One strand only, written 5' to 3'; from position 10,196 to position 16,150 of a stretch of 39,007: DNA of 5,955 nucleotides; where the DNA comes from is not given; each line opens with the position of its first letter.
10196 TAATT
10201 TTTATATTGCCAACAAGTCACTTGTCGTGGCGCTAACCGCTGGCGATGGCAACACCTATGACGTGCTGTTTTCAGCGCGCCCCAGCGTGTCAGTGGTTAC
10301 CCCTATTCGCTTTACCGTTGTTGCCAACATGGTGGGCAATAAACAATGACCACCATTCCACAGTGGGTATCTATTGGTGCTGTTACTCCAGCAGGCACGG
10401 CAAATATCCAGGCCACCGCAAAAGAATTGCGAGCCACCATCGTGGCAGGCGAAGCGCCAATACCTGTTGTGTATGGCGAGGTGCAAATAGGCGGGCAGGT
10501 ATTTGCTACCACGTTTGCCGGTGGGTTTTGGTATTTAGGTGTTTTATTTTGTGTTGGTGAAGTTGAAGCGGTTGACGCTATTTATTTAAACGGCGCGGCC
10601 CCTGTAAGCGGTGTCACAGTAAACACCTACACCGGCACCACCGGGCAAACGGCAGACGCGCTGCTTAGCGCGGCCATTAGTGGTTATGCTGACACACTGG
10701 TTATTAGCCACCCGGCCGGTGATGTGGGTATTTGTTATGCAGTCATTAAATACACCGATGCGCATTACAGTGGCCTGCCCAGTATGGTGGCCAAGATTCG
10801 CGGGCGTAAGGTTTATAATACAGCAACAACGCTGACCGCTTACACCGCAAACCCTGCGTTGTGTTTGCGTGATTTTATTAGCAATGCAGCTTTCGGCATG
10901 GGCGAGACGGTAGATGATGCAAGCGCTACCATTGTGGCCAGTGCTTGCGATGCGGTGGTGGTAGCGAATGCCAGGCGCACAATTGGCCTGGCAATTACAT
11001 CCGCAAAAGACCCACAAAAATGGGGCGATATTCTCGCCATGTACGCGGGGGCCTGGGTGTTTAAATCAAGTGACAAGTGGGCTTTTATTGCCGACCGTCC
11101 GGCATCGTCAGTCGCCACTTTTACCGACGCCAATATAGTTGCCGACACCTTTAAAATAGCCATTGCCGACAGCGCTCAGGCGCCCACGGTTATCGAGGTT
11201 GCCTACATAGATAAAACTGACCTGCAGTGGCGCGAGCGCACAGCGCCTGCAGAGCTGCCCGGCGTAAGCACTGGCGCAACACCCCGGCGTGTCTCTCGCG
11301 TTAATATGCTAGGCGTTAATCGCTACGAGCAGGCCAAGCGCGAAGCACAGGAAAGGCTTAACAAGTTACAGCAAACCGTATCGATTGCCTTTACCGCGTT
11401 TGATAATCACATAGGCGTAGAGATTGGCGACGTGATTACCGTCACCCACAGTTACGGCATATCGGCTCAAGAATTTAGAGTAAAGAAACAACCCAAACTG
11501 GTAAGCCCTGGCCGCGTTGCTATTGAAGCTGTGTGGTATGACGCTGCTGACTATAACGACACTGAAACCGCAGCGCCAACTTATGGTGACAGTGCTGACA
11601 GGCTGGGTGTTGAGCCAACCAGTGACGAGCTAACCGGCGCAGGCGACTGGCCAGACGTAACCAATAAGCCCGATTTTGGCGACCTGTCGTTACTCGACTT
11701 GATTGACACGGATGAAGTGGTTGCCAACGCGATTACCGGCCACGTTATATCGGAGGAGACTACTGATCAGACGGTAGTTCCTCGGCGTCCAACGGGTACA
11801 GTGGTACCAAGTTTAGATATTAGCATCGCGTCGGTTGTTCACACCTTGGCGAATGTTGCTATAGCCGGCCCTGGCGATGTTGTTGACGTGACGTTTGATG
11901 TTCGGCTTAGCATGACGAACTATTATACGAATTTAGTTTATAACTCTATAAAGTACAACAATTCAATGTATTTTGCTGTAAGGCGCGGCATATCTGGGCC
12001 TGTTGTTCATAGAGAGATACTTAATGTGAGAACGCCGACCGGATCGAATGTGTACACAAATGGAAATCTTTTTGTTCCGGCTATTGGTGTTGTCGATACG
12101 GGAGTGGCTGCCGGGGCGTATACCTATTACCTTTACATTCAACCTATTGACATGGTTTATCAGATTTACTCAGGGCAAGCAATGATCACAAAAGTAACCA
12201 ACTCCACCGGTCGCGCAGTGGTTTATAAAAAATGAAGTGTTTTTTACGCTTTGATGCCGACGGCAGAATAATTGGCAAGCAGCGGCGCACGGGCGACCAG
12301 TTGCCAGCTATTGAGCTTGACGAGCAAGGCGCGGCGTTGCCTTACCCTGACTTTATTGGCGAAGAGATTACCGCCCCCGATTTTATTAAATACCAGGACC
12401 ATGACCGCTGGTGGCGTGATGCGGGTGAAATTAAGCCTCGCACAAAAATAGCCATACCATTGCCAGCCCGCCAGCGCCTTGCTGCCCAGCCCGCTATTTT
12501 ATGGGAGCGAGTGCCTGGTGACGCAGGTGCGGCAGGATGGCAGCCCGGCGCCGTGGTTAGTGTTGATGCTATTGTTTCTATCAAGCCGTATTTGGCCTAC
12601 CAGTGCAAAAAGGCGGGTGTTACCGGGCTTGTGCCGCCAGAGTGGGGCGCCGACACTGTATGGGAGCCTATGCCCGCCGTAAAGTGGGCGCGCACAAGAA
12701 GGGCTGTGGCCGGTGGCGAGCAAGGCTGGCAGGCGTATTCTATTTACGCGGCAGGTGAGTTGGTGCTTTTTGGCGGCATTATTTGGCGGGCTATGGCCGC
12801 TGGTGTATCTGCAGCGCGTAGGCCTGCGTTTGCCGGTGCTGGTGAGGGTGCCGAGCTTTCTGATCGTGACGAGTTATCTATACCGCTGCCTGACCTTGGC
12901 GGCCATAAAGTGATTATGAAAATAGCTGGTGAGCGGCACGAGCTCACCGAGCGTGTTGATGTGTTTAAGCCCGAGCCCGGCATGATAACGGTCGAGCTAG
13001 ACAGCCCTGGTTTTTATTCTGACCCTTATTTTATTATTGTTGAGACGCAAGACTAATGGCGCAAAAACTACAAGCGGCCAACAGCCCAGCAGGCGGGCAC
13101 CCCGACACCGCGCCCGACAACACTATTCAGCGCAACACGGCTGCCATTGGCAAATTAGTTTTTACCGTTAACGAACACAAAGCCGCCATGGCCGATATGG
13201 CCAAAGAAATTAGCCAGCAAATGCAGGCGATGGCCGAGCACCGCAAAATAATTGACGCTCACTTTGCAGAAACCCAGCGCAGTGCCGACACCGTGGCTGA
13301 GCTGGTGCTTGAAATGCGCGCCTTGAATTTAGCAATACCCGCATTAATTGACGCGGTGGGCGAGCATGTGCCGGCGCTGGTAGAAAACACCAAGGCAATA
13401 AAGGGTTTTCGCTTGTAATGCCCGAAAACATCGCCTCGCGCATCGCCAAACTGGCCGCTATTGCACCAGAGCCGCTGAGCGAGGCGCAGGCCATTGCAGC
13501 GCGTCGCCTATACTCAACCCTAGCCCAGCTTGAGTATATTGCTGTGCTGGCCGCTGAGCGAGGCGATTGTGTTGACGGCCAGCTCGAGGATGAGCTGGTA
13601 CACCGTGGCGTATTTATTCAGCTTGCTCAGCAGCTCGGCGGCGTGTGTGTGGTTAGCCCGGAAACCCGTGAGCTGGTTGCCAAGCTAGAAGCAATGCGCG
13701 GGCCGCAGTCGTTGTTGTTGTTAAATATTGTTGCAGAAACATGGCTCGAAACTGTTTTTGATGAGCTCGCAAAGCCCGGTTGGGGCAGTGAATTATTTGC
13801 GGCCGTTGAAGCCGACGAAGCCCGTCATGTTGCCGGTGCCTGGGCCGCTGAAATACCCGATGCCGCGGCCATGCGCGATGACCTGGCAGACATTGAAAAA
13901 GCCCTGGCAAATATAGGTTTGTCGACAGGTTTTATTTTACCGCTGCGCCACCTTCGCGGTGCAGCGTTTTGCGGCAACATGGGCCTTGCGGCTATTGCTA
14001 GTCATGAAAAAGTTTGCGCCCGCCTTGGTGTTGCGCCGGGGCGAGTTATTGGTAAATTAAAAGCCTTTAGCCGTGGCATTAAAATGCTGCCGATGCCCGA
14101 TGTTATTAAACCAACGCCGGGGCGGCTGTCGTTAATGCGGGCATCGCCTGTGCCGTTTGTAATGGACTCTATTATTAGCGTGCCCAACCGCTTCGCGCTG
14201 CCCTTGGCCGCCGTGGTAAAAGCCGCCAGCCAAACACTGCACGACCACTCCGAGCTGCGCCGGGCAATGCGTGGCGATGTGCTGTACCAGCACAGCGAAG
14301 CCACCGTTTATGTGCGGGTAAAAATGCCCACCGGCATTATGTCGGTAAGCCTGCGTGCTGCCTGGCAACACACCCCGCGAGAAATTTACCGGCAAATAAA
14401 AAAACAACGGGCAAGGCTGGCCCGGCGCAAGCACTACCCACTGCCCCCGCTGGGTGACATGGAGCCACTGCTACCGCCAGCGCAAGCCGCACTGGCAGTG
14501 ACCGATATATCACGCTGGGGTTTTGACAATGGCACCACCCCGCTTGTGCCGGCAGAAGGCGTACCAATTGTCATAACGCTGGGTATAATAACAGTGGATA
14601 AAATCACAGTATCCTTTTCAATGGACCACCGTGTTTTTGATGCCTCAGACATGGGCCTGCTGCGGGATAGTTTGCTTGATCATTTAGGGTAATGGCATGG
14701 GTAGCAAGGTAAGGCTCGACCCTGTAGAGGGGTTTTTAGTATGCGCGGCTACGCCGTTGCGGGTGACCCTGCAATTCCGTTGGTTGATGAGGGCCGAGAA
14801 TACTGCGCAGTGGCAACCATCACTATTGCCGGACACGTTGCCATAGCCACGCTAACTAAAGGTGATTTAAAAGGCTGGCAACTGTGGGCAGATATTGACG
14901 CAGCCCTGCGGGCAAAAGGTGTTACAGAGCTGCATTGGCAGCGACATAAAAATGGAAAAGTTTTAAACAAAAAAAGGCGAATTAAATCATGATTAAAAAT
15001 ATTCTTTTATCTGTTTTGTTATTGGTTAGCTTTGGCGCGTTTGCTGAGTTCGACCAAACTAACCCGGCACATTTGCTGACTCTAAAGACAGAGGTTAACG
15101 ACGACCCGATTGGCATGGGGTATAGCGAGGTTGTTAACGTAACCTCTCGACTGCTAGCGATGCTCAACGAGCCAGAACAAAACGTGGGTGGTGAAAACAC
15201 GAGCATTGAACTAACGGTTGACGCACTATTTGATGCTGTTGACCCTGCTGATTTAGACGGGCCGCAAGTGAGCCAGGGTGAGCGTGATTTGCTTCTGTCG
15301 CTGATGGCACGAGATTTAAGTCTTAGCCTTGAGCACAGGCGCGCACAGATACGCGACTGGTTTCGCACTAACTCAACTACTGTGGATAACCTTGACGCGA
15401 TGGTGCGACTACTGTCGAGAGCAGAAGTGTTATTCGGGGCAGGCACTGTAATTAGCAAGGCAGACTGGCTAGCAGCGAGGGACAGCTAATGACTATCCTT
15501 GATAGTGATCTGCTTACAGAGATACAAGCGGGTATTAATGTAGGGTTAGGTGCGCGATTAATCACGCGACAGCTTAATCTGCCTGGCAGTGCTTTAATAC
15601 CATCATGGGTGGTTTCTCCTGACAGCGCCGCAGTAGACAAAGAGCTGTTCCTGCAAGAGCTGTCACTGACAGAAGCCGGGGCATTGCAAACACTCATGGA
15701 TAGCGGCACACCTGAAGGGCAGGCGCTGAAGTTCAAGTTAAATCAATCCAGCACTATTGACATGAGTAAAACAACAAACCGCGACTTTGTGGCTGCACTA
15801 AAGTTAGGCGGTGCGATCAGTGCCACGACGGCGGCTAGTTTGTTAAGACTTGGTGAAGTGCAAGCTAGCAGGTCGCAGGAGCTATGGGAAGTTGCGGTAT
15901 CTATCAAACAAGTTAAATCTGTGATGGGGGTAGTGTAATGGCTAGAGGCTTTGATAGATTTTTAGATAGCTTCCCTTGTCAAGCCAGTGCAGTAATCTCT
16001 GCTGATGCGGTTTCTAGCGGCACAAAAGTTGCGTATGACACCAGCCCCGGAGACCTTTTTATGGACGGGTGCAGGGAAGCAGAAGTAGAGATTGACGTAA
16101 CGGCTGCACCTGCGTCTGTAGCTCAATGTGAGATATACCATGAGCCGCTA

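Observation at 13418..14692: Ferritin-like di-iron domain fused to an E2/CAT-type acyltransferase domain inside the tail operon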

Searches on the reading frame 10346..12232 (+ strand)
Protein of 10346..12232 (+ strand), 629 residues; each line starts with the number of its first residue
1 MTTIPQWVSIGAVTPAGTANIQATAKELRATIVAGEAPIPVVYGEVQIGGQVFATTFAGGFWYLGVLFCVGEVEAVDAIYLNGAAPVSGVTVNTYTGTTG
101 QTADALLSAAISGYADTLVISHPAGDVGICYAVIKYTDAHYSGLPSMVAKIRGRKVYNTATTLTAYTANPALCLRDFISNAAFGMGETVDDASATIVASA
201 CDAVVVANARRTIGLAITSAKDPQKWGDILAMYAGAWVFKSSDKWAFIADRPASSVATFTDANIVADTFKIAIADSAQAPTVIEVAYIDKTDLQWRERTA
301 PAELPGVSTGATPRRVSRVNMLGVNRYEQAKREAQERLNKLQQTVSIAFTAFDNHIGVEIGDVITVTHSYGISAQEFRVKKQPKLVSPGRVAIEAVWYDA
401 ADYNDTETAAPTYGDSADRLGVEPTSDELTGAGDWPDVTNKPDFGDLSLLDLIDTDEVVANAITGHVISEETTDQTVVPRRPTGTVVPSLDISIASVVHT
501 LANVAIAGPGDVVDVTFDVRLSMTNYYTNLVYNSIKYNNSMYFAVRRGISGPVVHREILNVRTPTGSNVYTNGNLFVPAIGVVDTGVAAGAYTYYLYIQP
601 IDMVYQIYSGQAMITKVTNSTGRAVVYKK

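Call 8: search_protein_families(library=phrogs, proteins=[window:10346-12232:+], max_evalue=0.001)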
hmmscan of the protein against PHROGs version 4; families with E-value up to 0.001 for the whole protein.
window:10346-12232:+ (629 aa): 5 families
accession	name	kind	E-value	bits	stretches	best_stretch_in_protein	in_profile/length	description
phrog_31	-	tail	2.4e-32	112.8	1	129-369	475-743/1565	central tail fiber J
phrog_37728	-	unknown function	1.9e-12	46.2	1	120-383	147-431/1894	-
phrog_1727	-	tail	6.8e-12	44.8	1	162-368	270-485/1174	tail protein and host specificity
phrog_10652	-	unknown function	2.4e-06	27.9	1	160-299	18-170/328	-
phrog_2148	-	tail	3.1e-06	26.7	1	160-367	11-227/901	tail fiber protein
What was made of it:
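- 10346..12235 (+): J-like central tail fibre / tip protein, immediately upstream of the module. phrog_31 E=2.4e-32 (call 8).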

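Call 21: search_protein_families(library=pfam, proteins=[window:10346-12232:+], max_evalue=0.01)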
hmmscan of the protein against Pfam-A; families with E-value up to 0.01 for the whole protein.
window:10346-12232:+ (629 aa): 1 family
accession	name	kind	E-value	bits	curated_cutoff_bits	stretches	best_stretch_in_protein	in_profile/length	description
PF13550.12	Phage-tail_3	-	7.3e-12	45.9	23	1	235-379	18-159/164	Putative phage tail protein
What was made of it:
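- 10346..12235 (+): PF13550 E=7e-12 (call 21).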

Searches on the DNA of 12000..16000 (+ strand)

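Call 9: search_dna_similar(query=window:12000-16000:+, collection=phages, mode=near)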
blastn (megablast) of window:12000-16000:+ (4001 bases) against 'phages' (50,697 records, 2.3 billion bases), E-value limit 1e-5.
No match.

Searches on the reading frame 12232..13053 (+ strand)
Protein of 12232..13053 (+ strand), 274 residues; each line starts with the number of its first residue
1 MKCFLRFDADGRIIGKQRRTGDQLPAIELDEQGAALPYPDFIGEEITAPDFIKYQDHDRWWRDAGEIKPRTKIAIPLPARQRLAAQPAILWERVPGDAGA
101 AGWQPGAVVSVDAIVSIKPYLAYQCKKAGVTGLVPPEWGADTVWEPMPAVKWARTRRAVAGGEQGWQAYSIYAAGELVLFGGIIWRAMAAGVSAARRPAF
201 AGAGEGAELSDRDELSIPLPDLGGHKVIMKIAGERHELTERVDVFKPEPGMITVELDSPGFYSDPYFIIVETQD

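Call 8: search_protein_families(library=phrogs, proteins=[window:12232-13053:+], max_evalue=0.001)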
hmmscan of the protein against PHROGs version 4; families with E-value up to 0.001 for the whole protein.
window:12232-13053:+ (274 aa): 0 families

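Call 21: search_protein_families(library=pfam, proteins=[window:12232-13053:+], max_evalue=0.01)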
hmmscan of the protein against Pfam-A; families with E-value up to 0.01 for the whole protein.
window:12232-13053:+ (274 aa): 1 family
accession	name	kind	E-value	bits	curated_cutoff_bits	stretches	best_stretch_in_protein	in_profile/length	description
PF02839.19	CBM_5_12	-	0.0081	16.6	26.2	0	166-193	2-29/44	Carbohydrate-binding module family 5/12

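Call 97: search_dna_similar(query=window:12232-13053:+, collection=phages, mode=protein, max_evalue=0.001, max_rows=10)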
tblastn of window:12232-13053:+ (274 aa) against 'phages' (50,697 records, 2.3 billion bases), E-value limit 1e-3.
No match.
